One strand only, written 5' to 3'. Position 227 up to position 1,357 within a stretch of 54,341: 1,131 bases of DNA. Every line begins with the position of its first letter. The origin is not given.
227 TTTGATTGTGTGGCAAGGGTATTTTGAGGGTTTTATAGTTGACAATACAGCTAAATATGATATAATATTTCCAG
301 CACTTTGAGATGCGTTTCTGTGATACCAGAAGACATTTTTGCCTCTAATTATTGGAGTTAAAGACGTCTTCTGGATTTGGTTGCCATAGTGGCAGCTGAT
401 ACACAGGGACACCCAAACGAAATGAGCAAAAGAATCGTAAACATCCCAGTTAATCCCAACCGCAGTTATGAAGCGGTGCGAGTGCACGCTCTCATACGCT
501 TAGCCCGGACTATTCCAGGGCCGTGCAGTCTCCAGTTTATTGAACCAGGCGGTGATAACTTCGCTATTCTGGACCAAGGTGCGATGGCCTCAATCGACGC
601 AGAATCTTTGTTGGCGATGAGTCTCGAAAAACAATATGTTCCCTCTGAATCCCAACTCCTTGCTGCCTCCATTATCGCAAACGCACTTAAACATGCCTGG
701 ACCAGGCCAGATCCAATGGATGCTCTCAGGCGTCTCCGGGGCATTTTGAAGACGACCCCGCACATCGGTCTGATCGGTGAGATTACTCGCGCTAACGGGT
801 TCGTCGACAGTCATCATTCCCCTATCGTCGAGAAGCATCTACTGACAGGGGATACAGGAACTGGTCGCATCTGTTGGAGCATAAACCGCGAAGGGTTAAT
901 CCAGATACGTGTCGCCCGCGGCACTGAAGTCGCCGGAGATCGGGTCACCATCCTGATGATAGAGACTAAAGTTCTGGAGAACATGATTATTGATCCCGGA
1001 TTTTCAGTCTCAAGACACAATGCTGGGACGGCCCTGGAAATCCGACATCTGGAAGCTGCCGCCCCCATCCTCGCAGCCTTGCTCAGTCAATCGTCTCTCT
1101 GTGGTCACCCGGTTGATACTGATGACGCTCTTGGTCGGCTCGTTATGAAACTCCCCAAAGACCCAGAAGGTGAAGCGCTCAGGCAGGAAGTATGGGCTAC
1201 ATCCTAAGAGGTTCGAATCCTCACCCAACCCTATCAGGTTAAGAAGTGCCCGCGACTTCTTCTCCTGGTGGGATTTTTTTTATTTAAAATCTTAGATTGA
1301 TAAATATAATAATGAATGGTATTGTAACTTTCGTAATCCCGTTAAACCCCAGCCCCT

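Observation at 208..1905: Two tandem G+C-rich orphan cassettes between tyrS and thrS, each with its own promoter and closed by the same 65-bp module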

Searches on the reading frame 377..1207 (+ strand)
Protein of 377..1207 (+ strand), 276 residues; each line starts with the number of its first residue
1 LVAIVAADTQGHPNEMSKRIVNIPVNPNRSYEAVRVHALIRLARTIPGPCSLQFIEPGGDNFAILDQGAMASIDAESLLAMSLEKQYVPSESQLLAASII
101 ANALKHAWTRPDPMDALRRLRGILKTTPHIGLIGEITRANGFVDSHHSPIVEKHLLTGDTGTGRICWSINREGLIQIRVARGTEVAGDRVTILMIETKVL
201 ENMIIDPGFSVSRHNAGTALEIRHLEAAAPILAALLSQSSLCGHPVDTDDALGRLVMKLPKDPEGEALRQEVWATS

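Call 9: search_protein_families(library=pfam, proteins=[window:377-1207:+], max_evalue=1)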
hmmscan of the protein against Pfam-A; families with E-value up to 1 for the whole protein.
window:377-1207:+ (276 aa): 1 family
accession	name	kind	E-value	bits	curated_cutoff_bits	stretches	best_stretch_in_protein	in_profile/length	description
PF03810.25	IBN_N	-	0.14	12.6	21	1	77-110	16-49/73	Importin-beta N-terminal domain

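Call 11: find_homologous_proteins(query=window:422-1204:+, max_evalue=0.01)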
Query window:422-1204:+ (261 aa): 1 proteins with E <= 0.01 among 5389 candidates.
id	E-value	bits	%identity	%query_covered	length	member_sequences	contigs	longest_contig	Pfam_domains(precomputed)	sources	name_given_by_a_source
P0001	5.8e-168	575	100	100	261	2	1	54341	-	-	-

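Call 37: search_protein_representatives(protein=window:422-1204:+)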
Query: 261 residues. Proteins with E-value up to 0.001 (for the whole library): 11; up to 1e-10: 5; up to 1e-30: 2. The best 11 are listed.
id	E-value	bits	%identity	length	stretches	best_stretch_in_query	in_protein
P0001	1.9e-168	574.5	100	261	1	1-261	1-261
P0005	2.3e-52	194.2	41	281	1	6-260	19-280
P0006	2.6e-20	89.2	41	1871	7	30-66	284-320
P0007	8.7e-14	67.9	34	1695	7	7-78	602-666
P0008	9.8e-13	64.5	35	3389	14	29-61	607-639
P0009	1.7e-08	50.6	35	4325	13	27-71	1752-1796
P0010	7.3e-07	45.2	33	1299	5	31-72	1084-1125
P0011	8.9e-07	44.9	39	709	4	25-59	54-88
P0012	1.1e-06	44.7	33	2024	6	24-62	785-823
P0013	5.6e-06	42.3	32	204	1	71-255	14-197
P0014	3.5e-04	36.4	35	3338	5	31-63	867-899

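Call 42: find_encoding_contigs(protein=P0005, flank=10000)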
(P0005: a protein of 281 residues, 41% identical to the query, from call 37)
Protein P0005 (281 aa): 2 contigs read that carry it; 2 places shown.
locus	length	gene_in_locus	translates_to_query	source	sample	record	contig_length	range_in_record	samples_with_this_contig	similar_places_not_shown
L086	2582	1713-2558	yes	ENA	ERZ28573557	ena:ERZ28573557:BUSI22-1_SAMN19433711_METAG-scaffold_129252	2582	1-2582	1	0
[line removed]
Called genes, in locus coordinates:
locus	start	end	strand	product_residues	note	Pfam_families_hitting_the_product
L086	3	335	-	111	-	?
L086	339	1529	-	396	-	PF00579:tRNA-synt_1b, PF22421:SYY_C-terminal, PF01479:S4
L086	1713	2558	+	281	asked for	-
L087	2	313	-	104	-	?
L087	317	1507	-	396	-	PF00579:tRNA-synt_1b, PF22421:SYY_C-terminal, PF01479:S4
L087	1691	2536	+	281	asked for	-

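Call 43: find_encoding_contigs(protein=P0013, flank=10000)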
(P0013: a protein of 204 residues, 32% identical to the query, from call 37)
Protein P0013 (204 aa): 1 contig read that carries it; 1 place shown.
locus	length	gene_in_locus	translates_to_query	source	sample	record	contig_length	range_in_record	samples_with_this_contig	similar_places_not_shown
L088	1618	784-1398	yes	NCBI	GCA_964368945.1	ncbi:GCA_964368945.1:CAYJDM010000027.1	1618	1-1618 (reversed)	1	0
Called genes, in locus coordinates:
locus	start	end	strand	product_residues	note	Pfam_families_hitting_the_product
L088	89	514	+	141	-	PF03946:Ribosomal_L11_N, PF00298:Ribosomal_L11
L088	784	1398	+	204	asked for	-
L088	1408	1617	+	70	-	?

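Call 47: search_protein_families(library=phrogs, proteins=[window:389-1204:+, P0005, P0013], max_evalue=0.1)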
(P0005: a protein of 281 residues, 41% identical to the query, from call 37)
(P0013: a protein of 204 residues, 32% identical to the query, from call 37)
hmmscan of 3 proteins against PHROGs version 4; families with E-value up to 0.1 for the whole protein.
window:389-1204:+ (272 aa): 0 families

P0005 (281 aa): 0 families

P0013 (204 aa): 0 families

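Call 48: search_protein_families(library=padloc, proteins=[window:389-1204:+, P0005, P0013], max_evalue=0.1)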
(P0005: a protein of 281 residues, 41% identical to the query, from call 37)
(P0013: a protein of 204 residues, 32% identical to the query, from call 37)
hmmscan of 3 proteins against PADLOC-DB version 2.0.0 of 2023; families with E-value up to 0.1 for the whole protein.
window:389-1204:+ (272 aa): 0 families

P0005 (281 aa): 0 families

P0013 (204 aa): 0 families

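Call 58: predict_structure(alignment_id=A4)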
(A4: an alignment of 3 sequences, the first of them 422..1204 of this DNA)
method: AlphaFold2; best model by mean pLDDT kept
length: 261 residues; sequences in the alignment: 3
mean_pLDDT: 65.2   pTM: 0.58
mean pLDDT of the five models: 65.2, 61.1, 57.8, 55.6, 54.9
residues with pLDDT >= 90: 0; 70-90: 123; 50-70: 91; < 50: 47
segments of 3 or more residues with pLDDT < 50: 92-130, 168-173
pLDDT, mean of each block of 10 residues (from residue 1): 68 78 78 70 60 54 57 64 71 39 37 38 42 56 63 78 65 61 70 73 77 82 66 84 84 82 54
secondary structure, 60 per line:
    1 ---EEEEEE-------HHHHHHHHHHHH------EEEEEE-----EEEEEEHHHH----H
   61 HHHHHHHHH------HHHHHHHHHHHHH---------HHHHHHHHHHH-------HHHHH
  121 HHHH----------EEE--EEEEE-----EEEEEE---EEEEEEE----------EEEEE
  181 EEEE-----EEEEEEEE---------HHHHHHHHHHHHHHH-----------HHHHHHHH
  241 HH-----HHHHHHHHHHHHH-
elements in order: E4-9 H17-28 E35-40 E46-51 H52-55 H60-69 H76-88 H98-108 H116-124 E135-137 E140-144 E150-155 E159-165 E176-184 E190-197 H207-221 H233-242 H248-260

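Call 63: fold_search(model_id=the predicted structure, library=pdb)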
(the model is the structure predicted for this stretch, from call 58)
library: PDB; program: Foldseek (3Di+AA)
matches with E <= 10: 447; with E <= 0.001: 0
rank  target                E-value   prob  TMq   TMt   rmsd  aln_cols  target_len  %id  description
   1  3kzh_A                1.5e-01  0.03  0.11  0.10  19.0       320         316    7  Crystal structure of a putative sugar kinase from Clostridium perfringens (released 2009-12-22)
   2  6s2k_A                2.3e-01  0.05  0.14  0.09  18.6       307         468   12  Human Menin in complex with AJ21 (released 2021-01-13)
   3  2nwh                  2.6e-01  0.04  0.14  0.13  16.7       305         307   12  Carbohydrate kinase from Agrobacterium tumefaciens (released 2006-12-12)
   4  1vm7_A                2.9e-01  0.04  0.13  0.12  18.0       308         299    9  Crystal structure of Ribokinase (TM0960) from Thermotoga maritima at 2.15 A resolution (released 2004-09-21)
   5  9e5c_4s               3.8e-01  0.04  0.15  0.06  18.3       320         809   10  Cryo-EM structure of 96 nm repeat of microtubule doublet from T. brucei flagellum (released 2025-03-12)
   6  4nk7                  4.1e-01  0.54  0.18  0.21   8.8        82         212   12  Crystal Structure of the D. melanogaster Plk4 cryptic polo box (CPB) (released 2014-08-27)
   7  3n8d_B                4.3e-01  0.04  0.15  0.12  20.2       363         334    8  Crystal structure of Staphylococcus aureus VRSA-9 D-Ala:D-Ala ligase (released 2010-10-13)
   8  9c93_A                4.3e-01  0.03  0.12  0.09  18.5       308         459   12  Crystal structure of menin in complex with inhibitor compound 26 (released 2025-01-15)
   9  9z4x_A                4.3e-01  0.02  0.11  0.08  18.6       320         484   11  MENIN IN COMPLEX WITH JNJ-75276617 (Bleximenib) (released 2025-11-26)
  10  5c41_B                4.6e-01  0.04  0.14  0.13  17.8       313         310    9  Crystal structure of human ribokinase in complex with AMPPCP in P21 spacegroup and with 4 protomers (released 2016-06-15)
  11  7agk_C                5.1e-01  0.04  0.15  0.13  17.6       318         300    7  Crystal structure of E. coli SF kinase (YihV) in complex with product sulfofructose phosphate (SFP) (released 2021-04-14)
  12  4noc_B                5.7e-01  0.08  0.11  0.15  12.8        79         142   20  The crystal structure of a CBS Domain-containing Protein of Unknown Function from Kribbella flavida DSM 17836. (released 2013-11-27)
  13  4noc_A                6.4e-01  0.08  0.11  0.18  13.3        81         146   14  The crystal structure of a CBS Domain-containing Protein of Unknown Function from Kribbella flavida DSM 17836. (released 2013-11-27)
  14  8hmy_D                6.8e-01  0.21  0.12  0.21   4.8        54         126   17  Cryo-EM structure of the human pre-catalytic TSEN/pre-tRNA complex (released 2023-04-19)
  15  3u8z_A                6.8e-01  0.03  0.14  0.14  22.0       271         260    9  human merlin FERM domain (released 2011-11-02)
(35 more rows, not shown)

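Call 79: find_related_loci(query=A4, collection=viral_contigs, flank=5000)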
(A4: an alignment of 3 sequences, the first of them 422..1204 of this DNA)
Query A4 (261 aa) in viral_contigs; peptide patterns used: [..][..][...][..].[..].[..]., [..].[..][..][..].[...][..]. (x = any residue, [..] = any of these).
102 stretches matched a pattern, but none encodes a relative of the query by tblastn (E <= 1e-3).

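Call 85: search_solved_structures(query=A4, max_evalue=5)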
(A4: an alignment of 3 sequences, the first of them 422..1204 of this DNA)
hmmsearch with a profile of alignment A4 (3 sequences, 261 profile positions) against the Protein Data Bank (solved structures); distinct sequences matched with E-value up to 5: 1.
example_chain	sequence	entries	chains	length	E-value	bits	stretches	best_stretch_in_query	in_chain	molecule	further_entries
5v7q_U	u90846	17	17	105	0.89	12.2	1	109-166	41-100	50S ribosomal protein L24 | 50S ribosomal protein uL24 | Large ribosomal subunit protein uL24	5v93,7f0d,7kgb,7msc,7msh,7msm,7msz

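Call 108: search_protein_families(library=ncbifam, proteins=[window:422-1204:+], max_evalue=0.01)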
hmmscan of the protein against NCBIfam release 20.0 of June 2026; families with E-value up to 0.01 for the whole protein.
window:422-1204:+ (261 aa): 0 families

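Call 109: fold_search(model_id=the predicted structure, library=viral)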
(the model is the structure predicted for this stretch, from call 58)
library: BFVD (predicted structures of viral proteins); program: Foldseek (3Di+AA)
matches with E <= 10: 472; with E <= 0.001: 0
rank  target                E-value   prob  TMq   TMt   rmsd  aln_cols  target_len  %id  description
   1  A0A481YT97            3.3e-02  0.12  0.15  0.16  19.3       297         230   10  Uncharacterized protein [Marseillevirus LCMAC102]
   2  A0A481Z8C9            7.0e-02  0.28  0.19  0.25  10.4       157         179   15  MORN repeat protein [Pithovirus LCPAC201]
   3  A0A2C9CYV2            1.3e-01  0.25  0.21  0.33  17.3       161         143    8  Uncharacterized protein [Yersinia phage fHe-Yen9-03]
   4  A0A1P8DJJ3            1.7e-01  0.16  0.15  0.04  26.7       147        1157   14  (no name in the UniProt tables at hand)
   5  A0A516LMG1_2          1.7e-01  0.04  0.13  0.07  21.0       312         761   12  (no name in the UniProt tables at hand)
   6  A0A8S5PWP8            1.9e-01  0.28  0.18  0.06  16.7       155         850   13  AAA ATPase [Siphoviridae sp. ctg0K17]
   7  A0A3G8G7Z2            2.2e-01  0.23  0.14  0.28  15.4       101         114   16  (no name in the UniProt tables at hand)
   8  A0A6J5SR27            2.4e-01  0.41  0.17  0.07   8.5       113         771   15  PolA DNA polymerase I - 3'-5' exonuclease and polymerase domains [uncultured Caudovirales phage]
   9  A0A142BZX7            2.4e-01  0.07  0.15  0.13  18.3       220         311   13  (no name in the UniProt tables at hand)
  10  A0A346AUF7            2.5e-01  0.10  0.13  0.17  28.5       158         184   13  (no name in the UniProt tables at hand)
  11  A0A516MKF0            2.7e-01  0.63  0.17  0.45   4.3        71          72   18  (no name in the UniProt tables at hand)
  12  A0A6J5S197            2.8e-01  0.38  0.16  0.29   8.1        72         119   10  Uncharacterized protein [uncultured Caudovirales phage]
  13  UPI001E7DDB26         2.8e-01  0.14  0.15  0.26  13.3       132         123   11  (no name look-up for this kind of identifier)
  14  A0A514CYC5            3.0e-01  0.20  0.14  0.20  10.9        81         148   17  (no name in the UniProt tables at hand)
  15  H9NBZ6                3.2e-01  0.44  0.22  0.17   7.2       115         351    7  (no name in the UniProt tables at hand)
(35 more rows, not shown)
